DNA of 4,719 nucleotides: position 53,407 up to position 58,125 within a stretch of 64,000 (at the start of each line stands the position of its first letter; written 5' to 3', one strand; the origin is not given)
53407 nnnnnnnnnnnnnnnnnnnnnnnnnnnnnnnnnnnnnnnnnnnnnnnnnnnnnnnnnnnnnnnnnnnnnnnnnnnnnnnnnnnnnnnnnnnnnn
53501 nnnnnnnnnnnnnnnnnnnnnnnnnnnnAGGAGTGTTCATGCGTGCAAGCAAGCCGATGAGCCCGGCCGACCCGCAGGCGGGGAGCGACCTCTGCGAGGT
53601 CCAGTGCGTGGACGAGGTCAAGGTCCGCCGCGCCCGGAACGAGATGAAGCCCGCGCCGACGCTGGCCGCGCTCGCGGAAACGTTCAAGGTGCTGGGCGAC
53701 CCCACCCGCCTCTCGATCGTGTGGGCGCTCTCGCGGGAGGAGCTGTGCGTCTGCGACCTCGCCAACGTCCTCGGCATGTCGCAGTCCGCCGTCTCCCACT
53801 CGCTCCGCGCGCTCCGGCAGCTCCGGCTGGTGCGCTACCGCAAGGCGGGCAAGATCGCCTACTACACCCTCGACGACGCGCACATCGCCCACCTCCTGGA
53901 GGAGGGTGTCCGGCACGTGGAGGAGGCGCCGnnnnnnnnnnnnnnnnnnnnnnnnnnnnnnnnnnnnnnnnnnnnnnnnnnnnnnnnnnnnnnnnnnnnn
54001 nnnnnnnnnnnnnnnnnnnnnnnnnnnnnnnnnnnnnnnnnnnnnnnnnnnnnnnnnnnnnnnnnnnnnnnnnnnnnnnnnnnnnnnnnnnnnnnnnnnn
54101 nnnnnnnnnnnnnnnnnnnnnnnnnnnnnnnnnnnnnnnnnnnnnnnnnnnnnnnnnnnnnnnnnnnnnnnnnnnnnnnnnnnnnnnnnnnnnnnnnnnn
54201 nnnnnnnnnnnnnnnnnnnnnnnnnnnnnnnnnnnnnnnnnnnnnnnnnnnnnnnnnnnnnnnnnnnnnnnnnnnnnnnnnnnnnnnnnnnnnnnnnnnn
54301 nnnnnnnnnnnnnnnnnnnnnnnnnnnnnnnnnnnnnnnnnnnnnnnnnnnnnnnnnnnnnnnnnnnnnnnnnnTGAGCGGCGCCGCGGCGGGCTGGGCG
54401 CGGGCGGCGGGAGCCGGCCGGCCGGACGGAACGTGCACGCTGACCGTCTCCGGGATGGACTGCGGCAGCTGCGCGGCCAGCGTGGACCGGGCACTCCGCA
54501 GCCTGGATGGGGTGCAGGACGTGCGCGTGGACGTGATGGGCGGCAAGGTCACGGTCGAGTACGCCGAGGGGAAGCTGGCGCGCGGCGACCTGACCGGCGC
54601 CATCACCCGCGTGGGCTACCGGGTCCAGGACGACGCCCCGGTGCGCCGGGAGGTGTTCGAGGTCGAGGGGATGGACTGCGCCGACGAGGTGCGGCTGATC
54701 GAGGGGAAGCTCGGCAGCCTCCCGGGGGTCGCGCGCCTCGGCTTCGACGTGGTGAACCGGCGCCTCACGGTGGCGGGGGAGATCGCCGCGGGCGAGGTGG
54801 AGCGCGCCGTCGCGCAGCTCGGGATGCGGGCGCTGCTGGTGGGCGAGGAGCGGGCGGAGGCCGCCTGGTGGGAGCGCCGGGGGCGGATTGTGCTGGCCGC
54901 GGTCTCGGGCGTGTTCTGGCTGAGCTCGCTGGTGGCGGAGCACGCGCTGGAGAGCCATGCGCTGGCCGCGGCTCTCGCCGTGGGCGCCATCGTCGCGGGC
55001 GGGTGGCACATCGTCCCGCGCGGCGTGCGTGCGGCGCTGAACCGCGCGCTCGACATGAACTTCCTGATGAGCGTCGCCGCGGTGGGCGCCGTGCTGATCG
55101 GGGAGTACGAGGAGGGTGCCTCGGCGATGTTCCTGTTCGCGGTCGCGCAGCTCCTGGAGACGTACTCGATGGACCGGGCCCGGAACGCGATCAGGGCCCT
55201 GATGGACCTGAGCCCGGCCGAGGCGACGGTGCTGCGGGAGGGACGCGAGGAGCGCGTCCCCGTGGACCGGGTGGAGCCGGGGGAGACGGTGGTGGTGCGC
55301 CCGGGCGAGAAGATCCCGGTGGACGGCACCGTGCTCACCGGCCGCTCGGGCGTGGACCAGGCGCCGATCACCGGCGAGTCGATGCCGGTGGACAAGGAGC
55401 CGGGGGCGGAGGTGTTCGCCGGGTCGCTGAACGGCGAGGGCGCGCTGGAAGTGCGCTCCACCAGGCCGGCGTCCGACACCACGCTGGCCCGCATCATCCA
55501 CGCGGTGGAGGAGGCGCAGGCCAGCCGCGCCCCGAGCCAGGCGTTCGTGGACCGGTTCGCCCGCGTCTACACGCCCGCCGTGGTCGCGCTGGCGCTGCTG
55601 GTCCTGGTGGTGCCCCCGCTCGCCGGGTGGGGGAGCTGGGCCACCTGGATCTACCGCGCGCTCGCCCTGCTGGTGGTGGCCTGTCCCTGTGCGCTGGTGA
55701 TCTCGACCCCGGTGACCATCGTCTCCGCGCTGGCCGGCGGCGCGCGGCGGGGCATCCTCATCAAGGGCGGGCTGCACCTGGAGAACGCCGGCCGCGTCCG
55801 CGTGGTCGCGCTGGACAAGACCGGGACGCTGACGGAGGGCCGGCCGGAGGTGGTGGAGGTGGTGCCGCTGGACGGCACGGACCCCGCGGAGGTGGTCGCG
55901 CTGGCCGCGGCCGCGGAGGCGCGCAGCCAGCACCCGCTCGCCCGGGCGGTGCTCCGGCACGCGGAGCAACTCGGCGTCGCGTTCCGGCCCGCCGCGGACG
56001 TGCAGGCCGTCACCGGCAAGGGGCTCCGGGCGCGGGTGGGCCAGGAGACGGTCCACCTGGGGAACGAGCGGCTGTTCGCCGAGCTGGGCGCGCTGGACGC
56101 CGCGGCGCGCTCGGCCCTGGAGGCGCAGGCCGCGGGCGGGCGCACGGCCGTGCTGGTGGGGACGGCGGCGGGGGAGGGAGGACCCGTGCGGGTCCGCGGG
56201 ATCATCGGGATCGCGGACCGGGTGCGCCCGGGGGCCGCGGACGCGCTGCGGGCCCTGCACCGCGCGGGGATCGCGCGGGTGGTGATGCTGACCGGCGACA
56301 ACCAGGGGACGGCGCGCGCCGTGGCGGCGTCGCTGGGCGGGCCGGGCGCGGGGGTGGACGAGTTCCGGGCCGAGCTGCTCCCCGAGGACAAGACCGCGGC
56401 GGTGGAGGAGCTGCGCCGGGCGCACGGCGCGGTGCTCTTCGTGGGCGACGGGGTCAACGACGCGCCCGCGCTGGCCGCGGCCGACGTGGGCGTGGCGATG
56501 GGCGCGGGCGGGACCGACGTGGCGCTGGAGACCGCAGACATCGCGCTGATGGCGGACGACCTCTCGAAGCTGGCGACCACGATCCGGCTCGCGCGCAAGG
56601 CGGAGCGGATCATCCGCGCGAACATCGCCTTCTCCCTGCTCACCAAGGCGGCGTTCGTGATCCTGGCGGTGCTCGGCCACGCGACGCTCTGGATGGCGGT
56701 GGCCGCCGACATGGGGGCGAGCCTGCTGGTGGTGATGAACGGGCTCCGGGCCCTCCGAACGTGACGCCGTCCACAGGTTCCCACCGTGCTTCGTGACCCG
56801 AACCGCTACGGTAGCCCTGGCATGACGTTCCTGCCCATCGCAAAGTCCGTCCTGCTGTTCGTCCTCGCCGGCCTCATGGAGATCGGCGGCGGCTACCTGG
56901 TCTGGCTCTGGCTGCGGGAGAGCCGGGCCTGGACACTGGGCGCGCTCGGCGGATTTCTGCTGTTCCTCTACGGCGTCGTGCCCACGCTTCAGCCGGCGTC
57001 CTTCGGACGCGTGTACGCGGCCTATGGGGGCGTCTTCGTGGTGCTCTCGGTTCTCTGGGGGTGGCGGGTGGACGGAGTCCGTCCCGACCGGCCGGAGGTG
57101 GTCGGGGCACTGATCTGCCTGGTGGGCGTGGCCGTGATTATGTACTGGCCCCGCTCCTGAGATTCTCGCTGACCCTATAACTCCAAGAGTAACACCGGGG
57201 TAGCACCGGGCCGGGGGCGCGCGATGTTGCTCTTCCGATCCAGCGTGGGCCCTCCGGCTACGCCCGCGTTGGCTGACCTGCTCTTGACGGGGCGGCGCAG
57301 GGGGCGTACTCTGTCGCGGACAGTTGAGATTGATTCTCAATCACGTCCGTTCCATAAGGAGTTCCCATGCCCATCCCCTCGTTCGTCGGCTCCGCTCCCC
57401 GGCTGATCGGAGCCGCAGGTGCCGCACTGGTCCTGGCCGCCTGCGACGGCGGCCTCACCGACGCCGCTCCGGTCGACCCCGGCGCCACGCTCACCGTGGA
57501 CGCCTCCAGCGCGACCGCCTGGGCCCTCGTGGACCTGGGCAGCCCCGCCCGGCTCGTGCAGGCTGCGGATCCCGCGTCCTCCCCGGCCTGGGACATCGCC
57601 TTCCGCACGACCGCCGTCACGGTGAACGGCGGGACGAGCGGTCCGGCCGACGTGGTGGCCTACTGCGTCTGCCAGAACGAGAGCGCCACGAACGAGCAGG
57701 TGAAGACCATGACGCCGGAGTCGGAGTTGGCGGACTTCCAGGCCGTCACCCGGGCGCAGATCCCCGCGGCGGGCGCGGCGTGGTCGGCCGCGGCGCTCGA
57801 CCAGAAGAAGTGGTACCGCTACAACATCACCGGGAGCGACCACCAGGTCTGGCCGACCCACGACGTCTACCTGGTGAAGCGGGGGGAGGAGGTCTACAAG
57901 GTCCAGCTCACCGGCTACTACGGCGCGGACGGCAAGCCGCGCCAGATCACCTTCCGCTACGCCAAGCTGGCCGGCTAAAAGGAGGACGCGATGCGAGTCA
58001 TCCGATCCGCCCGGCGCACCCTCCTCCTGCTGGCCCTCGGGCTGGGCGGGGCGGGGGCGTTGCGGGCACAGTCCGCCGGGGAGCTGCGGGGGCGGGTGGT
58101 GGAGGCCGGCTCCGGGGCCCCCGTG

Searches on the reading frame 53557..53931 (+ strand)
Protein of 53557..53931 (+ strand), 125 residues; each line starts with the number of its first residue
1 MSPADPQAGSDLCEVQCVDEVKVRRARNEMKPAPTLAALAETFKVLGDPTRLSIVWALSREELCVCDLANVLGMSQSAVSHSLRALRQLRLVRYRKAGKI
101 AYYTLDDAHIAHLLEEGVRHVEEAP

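Call 102: search_protein_families(library=pfam, max_evalue=0.0001, proteins=[window:53557-53931:+])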
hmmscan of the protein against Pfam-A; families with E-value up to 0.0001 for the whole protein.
window:53557-53931:+ (125 aa): 2 families
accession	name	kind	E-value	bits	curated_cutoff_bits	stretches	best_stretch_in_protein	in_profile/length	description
PF01022.26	HTH_5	-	5.5e-19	68.2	22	1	48-94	1-47/47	Bacterial regulatory protein, arsR family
PF12840.13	HTH_20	-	6.9e-09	36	27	1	46-94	1-50/51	Helix-turn-helix domain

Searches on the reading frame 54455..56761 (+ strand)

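Call 102: search_protein_families(library=pfam, max_evalue=0.0001, proteins=[window:54455-56761:+])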
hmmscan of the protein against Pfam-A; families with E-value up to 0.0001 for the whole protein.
window:54455-56761:+ (769 aa): 3 families
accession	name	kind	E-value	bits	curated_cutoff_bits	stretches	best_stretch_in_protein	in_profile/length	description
PF00122.25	E1-E2_ATPase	-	1.1e-56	191.7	28.1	1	252-431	2-180/181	E1-E2 ATPase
PF00702.32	Hydrolase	-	2e-36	126.7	26.4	1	448-677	1-191/191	haloacid dehalogenase-like hydrolase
PF00403.32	HMA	-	6.3e-20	71.8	24.8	2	1-40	7-46/62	Heavy-metal-associated domain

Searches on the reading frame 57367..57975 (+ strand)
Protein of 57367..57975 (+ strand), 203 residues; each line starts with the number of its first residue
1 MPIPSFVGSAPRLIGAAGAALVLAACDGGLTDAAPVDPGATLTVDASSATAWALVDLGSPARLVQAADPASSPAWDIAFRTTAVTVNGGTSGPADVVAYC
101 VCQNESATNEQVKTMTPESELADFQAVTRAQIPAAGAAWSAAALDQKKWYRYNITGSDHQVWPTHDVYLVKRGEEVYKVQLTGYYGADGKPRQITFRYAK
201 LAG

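Call 102: search_protein_families(library=pfam, max_evalue=0.0001, proteins=[window:57367-57975:+])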
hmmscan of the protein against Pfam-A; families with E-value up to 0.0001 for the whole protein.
window:57367-57975:+ (203 aa): 1 family
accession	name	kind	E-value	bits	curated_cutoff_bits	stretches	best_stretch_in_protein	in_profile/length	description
PF14064.11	HmuY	-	3.6e-11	43.9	27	1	49-198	2-157/157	HmuY protein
